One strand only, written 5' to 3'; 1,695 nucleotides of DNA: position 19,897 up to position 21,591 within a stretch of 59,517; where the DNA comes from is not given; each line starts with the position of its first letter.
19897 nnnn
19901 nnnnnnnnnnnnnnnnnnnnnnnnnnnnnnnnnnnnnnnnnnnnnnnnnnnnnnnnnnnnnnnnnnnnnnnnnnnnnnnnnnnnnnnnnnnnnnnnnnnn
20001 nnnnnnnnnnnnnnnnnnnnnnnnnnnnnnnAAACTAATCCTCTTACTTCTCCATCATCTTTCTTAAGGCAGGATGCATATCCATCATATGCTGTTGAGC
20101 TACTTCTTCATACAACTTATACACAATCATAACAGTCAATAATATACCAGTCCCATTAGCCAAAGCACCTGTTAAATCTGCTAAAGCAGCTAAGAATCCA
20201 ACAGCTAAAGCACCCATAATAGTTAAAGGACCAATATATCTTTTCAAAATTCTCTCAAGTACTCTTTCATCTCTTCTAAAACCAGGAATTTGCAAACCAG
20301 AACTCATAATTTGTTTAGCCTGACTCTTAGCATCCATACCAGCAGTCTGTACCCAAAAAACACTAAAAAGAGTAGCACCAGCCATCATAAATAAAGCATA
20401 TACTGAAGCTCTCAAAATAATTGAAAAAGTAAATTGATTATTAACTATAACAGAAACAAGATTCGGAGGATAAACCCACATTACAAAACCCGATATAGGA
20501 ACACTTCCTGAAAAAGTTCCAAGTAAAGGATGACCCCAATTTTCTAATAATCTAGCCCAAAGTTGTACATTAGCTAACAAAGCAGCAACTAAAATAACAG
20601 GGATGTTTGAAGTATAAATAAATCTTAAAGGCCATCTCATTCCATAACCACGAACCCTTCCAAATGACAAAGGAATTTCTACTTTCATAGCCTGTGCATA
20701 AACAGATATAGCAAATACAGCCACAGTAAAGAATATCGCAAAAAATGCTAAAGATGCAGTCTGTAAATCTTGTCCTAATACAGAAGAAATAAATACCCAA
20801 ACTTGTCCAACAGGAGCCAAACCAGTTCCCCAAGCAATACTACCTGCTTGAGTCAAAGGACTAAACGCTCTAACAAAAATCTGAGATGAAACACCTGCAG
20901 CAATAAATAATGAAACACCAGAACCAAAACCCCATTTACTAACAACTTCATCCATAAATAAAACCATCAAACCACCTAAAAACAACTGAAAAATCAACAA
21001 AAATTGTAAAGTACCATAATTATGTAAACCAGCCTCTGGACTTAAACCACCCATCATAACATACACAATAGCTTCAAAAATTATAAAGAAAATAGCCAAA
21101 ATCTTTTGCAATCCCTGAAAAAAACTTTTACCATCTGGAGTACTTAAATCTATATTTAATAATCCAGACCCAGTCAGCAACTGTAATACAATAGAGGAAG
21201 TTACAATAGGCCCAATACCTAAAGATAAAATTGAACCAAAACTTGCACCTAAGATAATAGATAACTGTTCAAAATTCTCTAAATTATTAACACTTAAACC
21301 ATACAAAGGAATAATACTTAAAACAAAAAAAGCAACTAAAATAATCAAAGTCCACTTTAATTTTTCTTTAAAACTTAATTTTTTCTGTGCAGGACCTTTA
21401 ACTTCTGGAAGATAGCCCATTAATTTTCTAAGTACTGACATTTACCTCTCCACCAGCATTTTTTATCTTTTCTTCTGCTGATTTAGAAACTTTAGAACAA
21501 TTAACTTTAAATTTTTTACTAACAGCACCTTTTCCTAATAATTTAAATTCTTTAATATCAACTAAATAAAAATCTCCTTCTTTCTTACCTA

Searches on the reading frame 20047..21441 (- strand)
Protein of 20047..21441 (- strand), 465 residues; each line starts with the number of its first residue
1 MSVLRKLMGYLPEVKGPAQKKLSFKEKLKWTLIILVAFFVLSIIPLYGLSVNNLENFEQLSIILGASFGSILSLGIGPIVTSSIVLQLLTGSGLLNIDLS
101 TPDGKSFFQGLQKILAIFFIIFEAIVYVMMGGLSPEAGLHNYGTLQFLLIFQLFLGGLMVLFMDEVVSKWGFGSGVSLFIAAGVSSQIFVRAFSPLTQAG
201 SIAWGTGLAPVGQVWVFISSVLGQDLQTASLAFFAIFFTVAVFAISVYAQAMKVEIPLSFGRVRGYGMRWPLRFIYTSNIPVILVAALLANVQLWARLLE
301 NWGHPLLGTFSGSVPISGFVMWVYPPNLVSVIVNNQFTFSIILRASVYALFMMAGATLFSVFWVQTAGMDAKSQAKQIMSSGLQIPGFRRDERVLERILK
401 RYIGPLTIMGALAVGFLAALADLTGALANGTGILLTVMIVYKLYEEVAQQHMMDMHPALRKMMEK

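Call 15: search_protein_families(library=pfam, proteins=[window:20047-21441:-], max_evalue=0.001)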
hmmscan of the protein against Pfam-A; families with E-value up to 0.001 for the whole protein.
window:20047-21441:- (465 aa): 2 families
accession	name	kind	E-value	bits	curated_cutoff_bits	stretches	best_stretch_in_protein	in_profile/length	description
PF00344.25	SecY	-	4.4e-63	213.9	32.2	1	70-444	1-306/306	SecY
PF10559.14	Plug_translocon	-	7.4e-07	29.3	22.1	1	36-69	1-35/35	Plug domain of Sec61p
